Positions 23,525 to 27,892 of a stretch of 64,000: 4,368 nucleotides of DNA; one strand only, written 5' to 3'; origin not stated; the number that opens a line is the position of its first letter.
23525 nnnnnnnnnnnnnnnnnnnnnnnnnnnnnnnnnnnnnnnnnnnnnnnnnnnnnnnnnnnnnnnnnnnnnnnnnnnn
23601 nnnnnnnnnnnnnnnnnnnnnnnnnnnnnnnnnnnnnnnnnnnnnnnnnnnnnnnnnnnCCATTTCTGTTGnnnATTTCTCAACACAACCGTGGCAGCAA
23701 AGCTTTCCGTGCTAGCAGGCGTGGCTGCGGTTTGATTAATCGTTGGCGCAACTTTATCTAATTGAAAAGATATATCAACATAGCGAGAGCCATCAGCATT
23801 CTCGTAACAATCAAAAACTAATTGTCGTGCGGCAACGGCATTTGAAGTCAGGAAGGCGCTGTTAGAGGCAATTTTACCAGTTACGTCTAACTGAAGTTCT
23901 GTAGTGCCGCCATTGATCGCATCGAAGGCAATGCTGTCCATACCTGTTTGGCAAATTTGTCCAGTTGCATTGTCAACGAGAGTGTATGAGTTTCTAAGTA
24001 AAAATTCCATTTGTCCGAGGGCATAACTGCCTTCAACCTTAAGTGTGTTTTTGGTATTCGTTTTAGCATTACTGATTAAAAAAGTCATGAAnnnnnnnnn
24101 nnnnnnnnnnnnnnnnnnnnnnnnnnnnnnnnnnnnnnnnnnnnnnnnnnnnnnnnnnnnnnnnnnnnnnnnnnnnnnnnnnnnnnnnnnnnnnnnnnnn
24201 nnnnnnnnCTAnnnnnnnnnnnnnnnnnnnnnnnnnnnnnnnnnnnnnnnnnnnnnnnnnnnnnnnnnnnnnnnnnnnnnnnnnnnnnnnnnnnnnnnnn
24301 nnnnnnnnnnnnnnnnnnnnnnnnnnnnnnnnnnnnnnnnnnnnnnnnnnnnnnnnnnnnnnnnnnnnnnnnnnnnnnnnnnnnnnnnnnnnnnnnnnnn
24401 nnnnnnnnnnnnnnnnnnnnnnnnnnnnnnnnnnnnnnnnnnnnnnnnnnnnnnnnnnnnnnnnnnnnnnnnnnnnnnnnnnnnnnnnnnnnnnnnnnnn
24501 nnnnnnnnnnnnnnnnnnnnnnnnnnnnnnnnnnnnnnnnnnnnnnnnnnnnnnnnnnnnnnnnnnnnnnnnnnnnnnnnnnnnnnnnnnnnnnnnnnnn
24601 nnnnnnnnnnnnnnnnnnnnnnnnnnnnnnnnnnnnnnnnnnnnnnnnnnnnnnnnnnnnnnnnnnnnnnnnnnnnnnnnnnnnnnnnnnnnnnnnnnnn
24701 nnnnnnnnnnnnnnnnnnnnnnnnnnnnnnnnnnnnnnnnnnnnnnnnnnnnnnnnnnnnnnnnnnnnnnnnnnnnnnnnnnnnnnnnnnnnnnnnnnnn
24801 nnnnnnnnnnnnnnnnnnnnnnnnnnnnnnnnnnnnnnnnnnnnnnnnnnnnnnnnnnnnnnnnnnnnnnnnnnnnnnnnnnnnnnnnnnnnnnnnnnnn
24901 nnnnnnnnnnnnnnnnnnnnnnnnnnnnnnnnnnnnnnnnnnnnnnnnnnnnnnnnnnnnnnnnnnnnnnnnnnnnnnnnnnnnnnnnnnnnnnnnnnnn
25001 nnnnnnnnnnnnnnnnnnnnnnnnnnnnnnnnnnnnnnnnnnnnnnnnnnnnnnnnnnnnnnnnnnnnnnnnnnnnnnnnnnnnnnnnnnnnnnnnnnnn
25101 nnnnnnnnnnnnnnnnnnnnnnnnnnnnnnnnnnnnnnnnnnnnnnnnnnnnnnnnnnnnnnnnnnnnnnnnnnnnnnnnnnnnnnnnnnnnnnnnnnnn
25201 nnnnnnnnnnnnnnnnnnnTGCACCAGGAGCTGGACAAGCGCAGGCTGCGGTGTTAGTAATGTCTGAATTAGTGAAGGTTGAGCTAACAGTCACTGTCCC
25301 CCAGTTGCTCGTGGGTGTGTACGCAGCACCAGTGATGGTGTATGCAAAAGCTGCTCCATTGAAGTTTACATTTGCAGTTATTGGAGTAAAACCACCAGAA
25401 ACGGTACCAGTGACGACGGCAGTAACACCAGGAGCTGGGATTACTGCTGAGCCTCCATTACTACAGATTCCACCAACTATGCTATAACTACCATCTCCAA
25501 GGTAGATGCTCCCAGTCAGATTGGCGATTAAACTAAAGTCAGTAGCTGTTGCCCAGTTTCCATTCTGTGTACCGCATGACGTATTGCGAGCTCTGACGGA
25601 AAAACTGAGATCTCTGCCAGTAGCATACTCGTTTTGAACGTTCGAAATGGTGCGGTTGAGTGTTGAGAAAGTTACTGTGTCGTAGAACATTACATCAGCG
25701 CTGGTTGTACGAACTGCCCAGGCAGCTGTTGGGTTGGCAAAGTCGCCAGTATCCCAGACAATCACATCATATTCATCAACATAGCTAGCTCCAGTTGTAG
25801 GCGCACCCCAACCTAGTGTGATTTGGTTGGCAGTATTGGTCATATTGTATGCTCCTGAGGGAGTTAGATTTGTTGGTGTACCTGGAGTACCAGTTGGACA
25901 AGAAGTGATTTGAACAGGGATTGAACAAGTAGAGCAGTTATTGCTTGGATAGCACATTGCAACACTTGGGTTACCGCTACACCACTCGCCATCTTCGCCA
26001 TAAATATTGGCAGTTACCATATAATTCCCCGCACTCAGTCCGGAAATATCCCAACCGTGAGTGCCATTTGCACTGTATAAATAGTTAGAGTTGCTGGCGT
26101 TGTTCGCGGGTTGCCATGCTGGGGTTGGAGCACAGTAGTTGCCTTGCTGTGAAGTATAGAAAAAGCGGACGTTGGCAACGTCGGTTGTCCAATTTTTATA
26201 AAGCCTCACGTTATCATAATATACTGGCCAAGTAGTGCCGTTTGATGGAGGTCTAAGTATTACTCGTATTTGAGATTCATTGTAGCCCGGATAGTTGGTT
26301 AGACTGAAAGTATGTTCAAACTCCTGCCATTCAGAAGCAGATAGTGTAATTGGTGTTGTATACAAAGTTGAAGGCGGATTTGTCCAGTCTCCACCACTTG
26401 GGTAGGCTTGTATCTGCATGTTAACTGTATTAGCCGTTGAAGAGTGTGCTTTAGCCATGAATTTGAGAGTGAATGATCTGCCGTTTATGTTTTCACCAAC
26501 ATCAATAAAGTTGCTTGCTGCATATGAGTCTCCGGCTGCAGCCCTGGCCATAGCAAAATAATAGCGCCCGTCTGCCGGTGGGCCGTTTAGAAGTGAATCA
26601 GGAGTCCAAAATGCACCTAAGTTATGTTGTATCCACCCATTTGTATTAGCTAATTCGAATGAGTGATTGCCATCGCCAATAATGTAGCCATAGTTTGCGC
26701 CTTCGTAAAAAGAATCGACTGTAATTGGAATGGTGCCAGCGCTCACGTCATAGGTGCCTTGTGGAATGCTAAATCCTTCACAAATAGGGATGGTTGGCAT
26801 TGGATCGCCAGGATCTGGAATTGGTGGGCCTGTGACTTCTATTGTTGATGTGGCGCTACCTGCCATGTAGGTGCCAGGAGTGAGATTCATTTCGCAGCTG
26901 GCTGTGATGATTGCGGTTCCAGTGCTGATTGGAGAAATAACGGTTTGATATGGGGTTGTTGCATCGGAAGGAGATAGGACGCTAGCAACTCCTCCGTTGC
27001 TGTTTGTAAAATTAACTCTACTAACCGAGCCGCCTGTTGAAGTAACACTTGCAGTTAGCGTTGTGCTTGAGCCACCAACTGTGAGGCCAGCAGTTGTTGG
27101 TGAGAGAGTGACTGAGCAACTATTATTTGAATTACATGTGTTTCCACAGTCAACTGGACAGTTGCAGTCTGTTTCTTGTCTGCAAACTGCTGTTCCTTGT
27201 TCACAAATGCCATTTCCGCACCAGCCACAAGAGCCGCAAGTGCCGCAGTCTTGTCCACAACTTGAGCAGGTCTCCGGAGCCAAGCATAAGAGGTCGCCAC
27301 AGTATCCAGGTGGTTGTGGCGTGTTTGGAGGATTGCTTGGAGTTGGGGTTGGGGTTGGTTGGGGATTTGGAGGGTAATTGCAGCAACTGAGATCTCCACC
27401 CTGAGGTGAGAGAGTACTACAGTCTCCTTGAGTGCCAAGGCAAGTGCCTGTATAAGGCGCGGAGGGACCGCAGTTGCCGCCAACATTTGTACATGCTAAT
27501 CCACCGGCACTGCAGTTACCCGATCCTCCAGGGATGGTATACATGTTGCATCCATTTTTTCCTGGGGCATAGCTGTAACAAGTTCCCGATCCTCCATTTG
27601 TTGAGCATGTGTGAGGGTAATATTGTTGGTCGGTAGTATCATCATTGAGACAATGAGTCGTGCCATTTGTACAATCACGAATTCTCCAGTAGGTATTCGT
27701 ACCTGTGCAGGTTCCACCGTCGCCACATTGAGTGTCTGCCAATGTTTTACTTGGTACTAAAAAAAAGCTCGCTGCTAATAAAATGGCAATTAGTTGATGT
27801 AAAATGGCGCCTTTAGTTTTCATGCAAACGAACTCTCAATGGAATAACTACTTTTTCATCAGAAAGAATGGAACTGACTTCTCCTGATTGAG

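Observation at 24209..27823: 1204-aa Cys-rich multidomain secreted protein translationally coupled to a pseudopilin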

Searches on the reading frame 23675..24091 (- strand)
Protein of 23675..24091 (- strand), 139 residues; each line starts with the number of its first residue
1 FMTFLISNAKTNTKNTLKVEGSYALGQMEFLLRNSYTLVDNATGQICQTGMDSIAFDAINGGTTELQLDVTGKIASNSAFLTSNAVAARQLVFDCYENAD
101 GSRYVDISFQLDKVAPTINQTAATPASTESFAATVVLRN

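Call 88: find_related_loci(query=A8, collection=metagenome_contigs, flank=6000)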
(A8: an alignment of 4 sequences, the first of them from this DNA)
Query A8 (139 aa) in metagenome_contigs; peptide patterns used: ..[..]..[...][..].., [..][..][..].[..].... (x = any residue, [..] = any of these).
162 stretches matched a pattern; 29 encode a relative of the query (tblastn E <= 1e-3); 29 distinct loci.
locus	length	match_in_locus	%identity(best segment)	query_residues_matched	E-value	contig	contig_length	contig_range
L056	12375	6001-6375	47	1-120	6e-29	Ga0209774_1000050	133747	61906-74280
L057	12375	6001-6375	47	1-120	6e-29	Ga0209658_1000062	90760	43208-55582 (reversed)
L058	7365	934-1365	43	1-138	3e-28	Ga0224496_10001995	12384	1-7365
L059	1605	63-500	45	1-139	9e-28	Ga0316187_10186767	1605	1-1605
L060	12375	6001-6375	43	1-120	3e-26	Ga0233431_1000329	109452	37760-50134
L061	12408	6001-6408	42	1-139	7e-26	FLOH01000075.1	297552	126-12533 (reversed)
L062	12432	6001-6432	43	1-139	4e-25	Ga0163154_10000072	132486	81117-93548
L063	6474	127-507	46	1-119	7e-25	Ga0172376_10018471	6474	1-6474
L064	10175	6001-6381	46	1-119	6e-25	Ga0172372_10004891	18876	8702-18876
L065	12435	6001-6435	38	1-139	7e-25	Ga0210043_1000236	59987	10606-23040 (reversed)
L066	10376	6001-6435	41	1-139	7e-23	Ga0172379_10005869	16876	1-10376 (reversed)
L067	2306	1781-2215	41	1-139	7e-23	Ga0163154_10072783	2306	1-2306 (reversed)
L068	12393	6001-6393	44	1-113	3e-22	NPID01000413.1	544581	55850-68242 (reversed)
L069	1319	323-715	44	1-113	2e-22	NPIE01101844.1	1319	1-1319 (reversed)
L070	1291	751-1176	40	1-138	2e-22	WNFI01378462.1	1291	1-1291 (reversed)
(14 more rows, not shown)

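Call 100: search_solved_structures(query=A7, max_evalue=10)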
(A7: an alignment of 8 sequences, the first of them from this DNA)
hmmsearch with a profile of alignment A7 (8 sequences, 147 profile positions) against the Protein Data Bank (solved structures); distinct sequences matched with E-value up to 10: 0.

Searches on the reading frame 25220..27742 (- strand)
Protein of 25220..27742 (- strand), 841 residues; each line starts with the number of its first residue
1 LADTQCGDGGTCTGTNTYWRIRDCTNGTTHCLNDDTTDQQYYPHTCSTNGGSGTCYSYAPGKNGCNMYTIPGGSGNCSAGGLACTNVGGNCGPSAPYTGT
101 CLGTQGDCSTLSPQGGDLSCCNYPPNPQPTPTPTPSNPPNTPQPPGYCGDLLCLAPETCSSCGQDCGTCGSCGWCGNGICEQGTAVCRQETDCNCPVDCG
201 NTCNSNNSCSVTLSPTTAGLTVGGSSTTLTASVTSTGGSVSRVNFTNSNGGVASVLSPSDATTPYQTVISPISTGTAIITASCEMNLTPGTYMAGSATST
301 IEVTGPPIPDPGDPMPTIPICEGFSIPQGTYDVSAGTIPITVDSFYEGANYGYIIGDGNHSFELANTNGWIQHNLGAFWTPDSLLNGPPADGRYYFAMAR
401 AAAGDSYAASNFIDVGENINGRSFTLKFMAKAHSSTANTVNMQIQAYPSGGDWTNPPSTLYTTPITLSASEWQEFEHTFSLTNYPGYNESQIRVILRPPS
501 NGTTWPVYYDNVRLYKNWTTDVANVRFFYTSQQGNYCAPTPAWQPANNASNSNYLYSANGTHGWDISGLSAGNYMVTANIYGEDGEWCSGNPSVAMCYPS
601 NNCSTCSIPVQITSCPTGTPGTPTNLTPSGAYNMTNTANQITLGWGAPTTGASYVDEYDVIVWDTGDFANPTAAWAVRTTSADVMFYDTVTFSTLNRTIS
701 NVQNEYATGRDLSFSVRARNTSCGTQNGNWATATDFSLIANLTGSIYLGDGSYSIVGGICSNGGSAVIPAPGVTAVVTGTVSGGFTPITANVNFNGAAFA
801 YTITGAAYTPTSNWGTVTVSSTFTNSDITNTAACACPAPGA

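Call 80: predict_structure(alignment_id=A6)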
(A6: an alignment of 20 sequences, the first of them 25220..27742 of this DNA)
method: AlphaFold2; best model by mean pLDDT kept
length: 841 residues; sequences in the alignment: 20
mean_pLDDT: 60.9   pTM: 0.36
mean pLDDT of the five models: 60.9, 59.3, 57.9, 56.7, 54.0
residues with pLDDT >= 90: 118; 70-90: 228; 50-70: 187; < 50: 308
segments of 3 or more residues with pLDDT < 50: 1-26, 28-204, 307-324, 343-353, 356-361, 363-365, 381-392, 539-541, 547-559, 590-607, 834-841
pLDDT, mean of each block of 10 residues (from residue 1): 32 35 35 36 31 25 25 27 28 28 30 23 31 31 30 39 37 35 35 43 60 90 87 88 93 92 95 90 75 74 59 34 53 66 41 46 54 59 38 64 74 81 88 89 72 51 83 88 69 85 79 73 70 58 51 38 72 73 57 33 41 67 94 83 92 89 90 83 63 70 67 93 88 93 71 51 52 66 60 65 82 75 61 44 34
secondary structure, 60 per line:
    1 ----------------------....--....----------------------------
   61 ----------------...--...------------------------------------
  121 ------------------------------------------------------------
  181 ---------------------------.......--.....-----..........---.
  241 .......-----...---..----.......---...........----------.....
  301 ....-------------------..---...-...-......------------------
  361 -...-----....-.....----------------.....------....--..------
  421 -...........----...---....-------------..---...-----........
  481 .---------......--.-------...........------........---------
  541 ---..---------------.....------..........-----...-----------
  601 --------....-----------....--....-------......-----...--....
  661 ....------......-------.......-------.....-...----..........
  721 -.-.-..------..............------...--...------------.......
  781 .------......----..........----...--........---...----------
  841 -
elements in order (helices of 4 or more, strands of 3 or more residues): E23-26 E29-32 E77-79 E82-84 E208-214 E217-221 E227-236 E240-247 E253-255 E265-271 E275-285 E296-304 E329-331 E337-342 E370-373 E375-379 E396-400 E407-410 E422-432 E437-439 E443-446 E465-467 E473-481 E491-496 E507-517 E524-531 E561-565 E572-581 E587-589 E609-612 E624-627 E630-633 E641-646 E657-664 H671-676 E684-690 E698-702 E711-720 E734-747 E754-756 E759-761 E774-781 E788-793 E798-807 E817-824

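Call 83: fold_search(model_id=the predicted structure, library=pdb)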
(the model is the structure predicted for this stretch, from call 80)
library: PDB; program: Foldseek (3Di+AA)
matches with E <= 10: 1702; with E <= 0.001: 212
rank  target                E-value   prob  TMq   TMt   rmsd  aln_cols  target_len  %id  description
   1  3fl7                  2.6e-08  1.00  0.15  0.24  35.9       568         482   12  Crystal structure of the human ephrin A2 ectodomain (released 2009-01-27)
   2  9euf_8                3.5e-08  1.00  0.14  0.18  26.0       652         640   11  Cryo-EM structure of Staphylococcus aureus bacteriophage phi812 baseplate in the pre-contraction state - complete (released 2025-04-09)
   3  4yfd_A                6.8e-08  1.00  0.10  0.17  41.5       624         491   10  Crystal structure PTP delta Ig1-Fn2 in complex with IL-1RAcP (released 2015-05-06)
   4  7mjr                  1.2e-07  1.00  0.11  0.11  21.8       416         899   12  Vip4Da2 toxin structure (released 2021-05-05)
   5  2c26                  1.6e-07  1.00  0.13  0.34  17.0       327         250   13  Structural basis for the promiscuous specificity of the carbohydrate- binding modules from the beta-sandwich super famil (released 2005-10-18)
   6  8xmz_A                1.9e-07  1.00  0.14  0.72   3.7       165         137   14  Crystal structure of a novel porphyran-binding carbohydrate binding module (released 2024-01-17)
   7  4aq1_C                2.1e-07  0.99  0.10  0.13  24.0       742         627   10  Structure of the SbsB S-layer protein of Geobacillus stearothermophilus PV72p2 in complex with nanobody KB6 (released 2012-06-13)
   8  4aq1_A                2.2e-07  0.98  0.10  0.12  24.6       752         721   11  Structure of the SbsB S-layer protein of Geobacillus stearothermophilus PV72p2 in complex with nanobody KB6 (released 2012-06-13)
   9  4yfg_A                2.9e-07  1.00  0.11  0.18  37.5       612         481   10  Crystal structure of PTP delta meA3/meB minus variant Ig1-Fn1 (released 2015-05-06)
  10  8x80_A                3.8e-07  0.98  0.11  0.13  31.3       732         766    8  Structure of leptin-LepR trimer with a small gap (released 2024-08-07)
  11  8bxr                  4.8e-07  1.00  0.10  0.24  22.1       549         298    9  Titin FnIII-domain I109-I111 (I/A4-A/A6) from the MIR region (released 2023-02-15)
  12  4xup_E                5.0e-07  1.00  0.14  0.61   4.6       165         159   12  Structure of the N-terminal CBM22-1-CBM22-2 tandem domain from Paenibacillus barcinonensis Xyn10C (released 2015-06-03)
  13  3p6b_A                5.6e-07  1.00  0.14  0.53   5.1       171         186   17  The crystal structure of CelK CBM4 from Clostridium thermocellum (released 2011-08-24)
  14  5g56                  5.6e-07  1.00  0.10  0.12  15.9       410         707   12  THE TETRA-MODULAR CELLULOSOMAL ARABINOXYLANASE CtXyl5A STRUCTURE AS REVEALED BY X-RAY CRYSTALLOGRAPHY (released 2016-06-29)
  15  5a42                  5.6e-07  0.94  0.11  0.06  31.6       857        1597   10  Cryo-EM single particle 3D reconstruction of the native conformation of E. coli alpha-2-macroglobulin (ECAM) (released 2015-07-29)
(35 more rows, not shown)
